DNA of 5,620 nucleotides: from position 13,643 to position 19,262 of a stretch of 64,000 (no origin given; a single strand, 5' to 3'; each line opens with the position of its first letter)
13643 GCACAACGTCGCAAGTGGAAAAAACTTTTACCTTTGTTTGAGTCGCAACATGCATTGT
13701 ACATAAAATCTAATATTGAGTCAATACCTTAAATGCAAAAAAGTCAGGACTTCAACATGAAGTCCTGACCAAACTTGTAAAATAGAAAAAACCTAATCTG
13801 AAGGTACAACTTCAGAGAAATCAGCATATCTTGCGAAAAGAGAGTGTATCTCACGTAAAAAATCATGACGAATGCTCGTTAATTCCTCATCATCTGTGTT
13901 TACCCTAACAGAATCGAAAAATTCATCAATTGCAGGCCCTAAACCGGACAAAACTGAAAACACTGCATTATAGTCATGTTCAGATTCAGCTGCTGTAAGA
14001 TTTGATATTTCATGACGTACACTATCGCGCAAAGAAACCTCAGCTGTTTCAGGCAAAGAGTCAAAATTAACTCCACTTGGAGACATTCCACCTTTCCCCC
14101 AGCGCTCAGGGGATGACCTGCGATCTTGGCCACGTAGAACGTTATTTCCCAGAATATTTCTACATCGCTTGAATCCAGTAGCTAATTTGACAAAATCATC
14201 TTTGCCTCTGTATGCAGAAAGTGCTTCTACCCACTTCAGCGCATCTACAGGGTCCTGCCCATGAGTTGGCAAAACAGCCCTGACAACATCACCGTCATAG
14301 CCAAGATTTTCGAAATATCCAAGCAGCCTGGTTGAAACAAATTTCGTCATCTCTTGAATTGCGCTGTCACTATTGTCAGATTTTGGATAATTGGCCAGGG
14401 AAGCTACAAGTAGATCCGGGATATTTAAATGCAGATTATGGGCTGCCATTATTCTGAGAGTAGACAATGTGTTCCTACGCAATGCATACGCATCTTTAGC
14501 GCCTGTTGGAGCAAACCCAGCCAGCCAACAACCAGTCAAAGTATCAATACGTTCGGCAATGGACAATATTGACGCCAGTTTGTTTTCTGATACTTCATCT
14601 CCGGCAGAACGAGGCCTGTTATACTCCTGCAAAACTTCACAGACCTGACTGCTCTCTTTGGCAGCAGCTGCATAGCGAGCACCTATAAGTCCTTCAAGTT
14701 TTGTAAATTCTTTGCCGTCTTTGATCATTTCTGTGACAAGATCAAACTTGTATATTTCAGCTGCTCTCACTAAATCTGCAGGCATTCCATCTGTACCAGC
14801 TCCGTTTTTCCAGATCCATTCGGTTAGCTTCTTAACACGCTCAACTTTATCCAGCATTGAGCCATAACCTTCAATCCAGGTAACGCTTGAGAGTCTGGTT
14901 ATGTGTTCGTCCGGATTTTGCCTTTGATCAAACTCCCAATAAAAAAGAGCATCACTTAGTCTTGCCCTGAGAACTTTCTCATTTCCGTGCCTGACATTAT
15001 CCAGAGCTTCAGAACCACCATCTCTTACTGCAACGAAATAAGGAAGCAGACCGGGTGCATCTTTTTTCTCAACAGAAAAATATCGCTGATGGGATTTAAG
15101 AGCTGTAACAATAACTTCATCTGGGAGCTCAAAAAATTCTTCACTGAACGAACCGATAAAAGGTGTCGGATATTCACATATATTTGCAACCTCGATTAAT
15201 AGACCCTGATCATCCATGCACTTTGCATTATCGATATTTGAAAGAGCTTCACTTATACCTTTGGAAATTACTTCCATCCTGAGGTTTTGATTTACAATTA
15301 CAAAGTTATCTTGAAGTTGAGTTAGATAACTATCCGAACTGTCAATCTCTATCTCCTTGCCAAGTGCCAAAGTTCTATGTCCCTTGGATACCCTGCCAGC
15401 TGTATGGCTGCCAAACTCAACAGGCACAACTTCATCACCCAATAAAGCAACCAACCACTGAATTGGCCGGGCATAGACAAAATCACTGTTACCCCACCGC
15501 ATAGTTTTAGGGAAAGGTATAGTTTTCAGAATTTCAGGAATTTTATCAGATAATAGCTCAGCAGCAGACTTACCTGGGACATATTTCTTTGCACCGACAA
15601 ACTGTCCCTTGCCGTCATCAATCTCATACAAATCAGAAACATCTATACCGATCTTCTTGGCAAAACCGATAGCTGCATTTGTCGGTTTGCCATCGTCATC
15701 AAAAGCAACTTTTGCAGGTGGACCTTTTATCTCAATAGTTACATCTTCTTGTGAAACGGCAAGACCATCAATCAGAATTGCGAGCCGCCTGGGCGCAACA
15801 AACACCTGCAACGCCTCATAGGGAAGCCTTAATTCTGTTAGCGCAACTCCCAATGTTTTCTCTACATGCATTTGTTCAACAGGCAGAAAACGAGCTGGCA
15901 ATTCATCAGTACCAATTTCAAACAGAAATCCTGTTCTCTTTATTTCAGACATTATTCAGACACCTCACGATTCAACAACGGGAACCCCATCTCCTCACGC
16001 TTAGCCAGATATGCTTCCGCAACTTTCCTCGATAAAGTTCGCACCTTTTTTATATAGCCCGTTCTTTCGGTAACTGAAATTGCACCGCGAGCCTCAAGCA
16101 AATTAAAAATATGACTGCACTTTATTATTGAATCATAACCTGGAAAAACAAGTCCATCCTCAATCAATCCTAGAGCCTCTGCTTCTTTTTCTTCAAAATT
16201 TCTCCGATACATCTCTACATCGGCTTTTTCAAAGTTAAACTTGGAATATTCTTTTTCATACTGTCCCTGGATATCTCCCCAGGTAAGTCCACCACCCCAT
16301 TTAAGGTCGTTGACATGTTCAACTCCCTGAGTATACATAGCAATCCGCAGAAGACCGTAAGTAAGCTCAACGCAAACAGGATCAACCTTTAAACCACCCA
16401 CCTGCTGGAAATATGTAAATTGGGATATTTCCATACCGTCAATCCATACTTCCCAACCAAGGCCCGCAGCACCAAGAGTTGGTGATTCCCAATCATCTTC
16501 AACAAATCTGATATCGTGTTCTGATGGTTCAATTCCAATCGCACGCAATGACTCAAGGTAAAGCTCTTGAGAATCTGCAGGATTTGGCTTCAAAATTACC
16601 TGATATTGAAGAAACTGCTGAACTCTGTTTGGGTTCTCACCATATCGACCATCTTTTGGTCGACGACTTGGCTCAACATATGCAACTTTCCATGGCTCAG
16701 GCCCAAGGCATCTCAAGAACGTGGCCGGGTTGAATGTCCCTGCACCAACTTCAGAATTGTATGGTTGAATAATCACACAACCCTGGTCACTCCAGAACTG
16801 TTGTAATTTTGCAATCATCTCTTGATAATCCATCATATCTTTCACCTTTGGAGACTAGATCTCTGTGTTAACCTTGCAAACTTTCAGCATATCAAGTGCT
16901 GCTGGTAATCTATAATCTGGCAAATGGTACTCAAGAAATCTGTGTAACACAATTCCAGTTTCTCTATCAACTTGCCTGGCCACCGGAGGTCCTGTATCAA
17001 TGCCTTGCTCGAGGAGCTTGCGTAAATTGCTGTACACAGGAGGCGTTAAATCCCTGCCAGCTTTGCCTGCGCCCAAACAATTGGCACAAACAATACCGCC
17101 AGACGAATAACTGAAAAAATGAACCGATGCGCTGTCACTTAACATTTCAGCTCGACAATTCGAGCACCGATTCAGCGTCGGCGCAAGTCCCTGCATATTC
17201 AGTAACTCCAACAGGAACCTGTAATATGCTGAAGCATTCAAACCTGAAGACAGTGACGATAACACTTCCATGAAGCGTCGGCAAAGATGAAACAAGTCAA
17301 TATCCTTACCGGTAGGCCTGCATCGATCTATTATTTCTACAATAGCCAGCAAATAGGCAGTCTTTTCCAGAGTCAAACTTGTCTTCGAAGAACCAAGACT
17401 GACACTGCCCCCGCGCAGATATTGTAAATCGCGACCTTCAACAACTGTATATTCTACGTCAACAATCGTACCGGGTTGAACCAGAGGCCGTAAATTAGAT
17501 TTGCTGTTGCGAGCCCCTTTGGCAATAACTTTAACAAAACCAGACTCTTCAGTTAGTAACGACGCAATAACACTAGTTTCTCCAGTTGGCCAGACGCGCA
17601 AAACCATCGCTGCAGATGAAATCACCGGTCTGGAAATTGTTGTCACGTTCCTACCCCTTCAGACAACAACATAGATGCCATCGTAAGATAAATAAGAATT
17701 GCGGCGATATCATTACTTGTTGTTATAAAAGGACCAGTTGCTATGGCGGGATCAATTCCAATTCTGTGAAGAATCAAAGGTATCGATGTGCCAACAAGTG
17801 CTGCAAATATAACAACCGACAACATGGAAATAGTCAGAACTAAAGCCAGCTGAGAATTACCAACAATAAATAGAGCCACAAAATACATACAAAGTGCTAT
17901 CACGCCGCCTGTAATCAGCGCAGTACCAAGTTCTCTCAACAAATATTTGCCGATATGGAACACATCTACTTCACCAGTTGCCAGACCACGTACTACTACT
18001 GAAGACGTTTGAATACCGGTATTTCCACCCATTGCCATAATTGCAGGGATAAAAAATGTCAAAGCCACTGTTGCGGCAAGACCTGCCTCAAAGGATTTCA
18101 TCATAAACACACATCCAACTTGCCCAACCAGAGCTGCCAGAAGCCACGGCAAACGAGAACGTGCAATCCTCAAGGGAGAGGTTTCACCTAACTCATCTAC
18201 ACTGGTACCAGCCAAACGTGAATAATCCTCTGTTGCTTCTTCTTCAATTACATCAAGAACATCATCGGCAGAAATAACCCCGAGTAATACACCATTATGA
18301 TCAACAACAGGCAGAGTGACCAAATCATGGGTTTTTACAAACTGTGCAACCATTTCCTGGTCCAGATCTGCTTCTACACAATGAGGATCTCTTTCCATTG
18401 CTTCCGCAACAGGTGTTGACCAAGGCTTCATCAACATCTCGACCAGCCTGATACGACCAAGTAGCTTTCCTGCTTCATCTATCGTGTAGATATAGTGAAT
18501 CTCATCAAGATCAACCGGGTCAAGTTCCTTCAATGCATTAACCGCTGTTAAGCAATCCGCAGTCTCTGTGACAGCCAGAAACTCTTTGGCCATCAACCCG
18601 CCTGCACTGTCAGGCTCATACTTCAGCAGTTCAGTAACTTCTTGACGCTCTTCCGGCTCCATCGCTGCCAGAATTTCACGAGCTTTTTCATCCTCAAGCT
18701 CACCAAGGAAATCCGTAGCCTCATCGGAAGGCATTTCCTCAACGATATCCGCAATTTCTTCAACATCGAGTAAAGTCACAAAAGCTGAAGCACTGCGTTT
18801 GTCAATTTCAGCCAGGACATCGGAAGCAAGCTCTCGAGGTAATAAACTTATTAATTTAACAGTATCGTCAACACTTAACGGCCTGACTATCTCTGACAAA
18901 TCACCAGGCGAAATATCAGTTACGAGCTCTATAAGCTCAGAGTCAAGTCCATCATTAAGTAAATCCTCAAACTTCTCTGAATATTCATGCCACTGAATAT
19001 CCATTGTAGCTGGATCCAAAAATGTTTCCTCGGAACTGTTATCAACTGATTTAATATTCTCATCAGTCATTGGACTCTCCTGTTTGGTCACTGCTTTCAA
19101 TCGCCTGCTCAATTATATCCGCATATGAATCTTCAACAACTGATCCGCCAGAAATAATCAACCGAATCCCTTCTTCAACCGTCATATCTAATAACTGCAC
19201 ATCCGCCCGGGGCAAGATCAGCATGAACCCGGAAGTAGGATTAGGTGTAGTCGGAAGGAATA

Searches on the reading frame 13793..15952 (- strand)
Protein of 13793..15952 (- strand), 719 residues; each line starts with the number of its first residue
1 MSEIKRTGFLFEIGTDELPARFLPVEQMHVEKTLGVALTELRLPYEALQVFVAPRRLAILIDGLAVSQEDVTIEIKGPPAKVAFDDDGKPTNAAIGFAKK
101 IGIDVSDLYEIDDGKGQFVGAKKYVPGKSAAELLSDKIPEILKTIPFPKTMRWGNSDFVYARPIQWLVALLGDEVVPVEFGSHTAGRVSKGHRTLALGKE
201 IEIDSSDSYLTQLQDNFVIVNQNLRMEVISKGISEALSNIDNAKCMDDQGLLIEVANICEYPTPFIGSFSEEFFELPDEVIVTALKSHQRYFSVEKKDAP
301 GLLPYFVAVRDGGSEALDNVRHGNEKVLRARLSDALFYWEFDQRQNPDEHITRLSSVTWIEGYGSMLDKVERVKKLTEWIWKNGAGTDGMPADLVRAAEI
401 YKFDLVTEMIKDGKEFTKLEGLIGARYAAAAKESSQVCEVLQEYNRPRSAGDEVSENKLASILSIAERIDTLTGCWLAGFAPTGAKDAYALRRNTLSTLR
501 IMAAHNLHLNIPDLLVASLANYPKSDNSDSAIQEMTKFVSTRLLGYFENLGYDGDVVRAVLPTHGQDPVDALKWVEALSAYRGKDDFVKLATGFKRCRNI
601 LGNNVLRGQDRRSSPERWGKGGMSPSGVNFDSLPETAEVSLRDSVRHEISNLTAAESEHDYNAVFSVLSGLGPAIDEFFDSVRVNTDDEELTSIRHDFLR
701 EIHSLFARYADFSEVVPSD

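Call 36: search_protein_families(library=pfam, proteins=[window:13793-15952:-], max_evalue=0.000001)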
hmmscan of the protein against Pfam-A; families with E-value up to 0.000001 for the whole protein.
window:13793-15952:- (719 aa): 1 family
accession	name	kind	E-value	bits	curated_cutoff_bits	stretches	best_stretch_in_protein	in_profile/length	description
PF02092.22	tRNA_synt_2f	-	6.8e-175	583.5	29.2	1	9-561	1-535/536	Glycyl-tRNA synthetase beta subunit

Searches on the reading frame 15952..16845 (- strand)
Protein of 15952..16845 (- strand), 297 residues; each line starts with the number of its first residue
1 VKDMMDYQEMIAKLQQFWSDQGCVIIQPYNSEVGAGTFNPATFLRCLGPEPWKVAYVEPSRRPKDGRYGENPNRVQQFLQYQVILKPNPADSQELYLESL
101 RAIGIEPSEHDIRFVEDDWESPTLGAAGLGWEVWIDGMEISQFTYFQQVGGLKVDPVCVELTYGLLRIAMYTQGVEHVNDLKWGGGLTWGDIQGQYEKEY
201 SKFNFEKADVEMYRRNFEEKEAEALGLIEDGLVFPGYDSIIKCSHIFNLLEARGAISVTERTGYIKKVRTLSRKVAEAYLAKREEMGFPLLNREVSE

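Call 36: search_protein_families(library=pfam, proteins=[window:15952-16845:-], max_evalue=0.000001)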
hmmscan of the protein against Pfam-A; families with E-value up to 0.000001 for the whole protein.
window:15952-16845:- (297 aa): 1 family
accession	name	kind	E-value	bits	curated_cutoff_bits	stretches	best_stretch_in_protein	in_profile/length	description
PF02091.20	tRNA-synt_2e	-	9.4e-141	468.4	27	1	7-284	1-278/278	Glycyl-tRNA synthetase alpha subunit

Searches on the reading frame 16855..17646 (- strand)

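Call 36: search_protein_families(library=pfam, proteins=[window:16855-17646:-], max_evalue=0.000001)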
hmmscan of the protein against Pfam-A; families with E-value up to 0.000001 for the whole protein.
window:16855-17646:- (263 aa): 2 families
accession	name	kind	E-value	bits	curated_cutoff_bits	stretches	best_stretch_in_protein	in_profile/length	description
PF11967.14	RecO_N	-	1.4e-17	64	27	1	10-80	5-74/80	Recombination protein O N terminal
PF02565.21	RecO_C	-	2.7e-16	60.1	22.1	1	92-247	3-153/157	Recombination protein O C terminal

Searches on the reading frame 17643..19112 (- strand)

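Call 36: search_protein_families(library=pfam, proteins=[window:17643-19112:-], max_evalue=0.000001)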
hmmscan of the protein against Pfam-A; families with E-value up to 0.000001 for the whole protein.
window:17643-19112:- (489 aa): 3 families
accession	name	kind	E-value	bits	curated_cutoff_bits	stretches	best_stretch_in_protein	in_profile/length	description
PF01769.21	MgtE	-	2.1e-32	112.5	27.6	1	355-477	1-124/125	Divalent cation transporter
PF03448.22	MgtE_N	-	3.6e-23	82.5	25.9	1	68-168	2-102/102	MgtE intracellular N domain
PF00571.33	CBS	-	9.5e-11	42.3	24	1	235-290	1-56/57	CBS domain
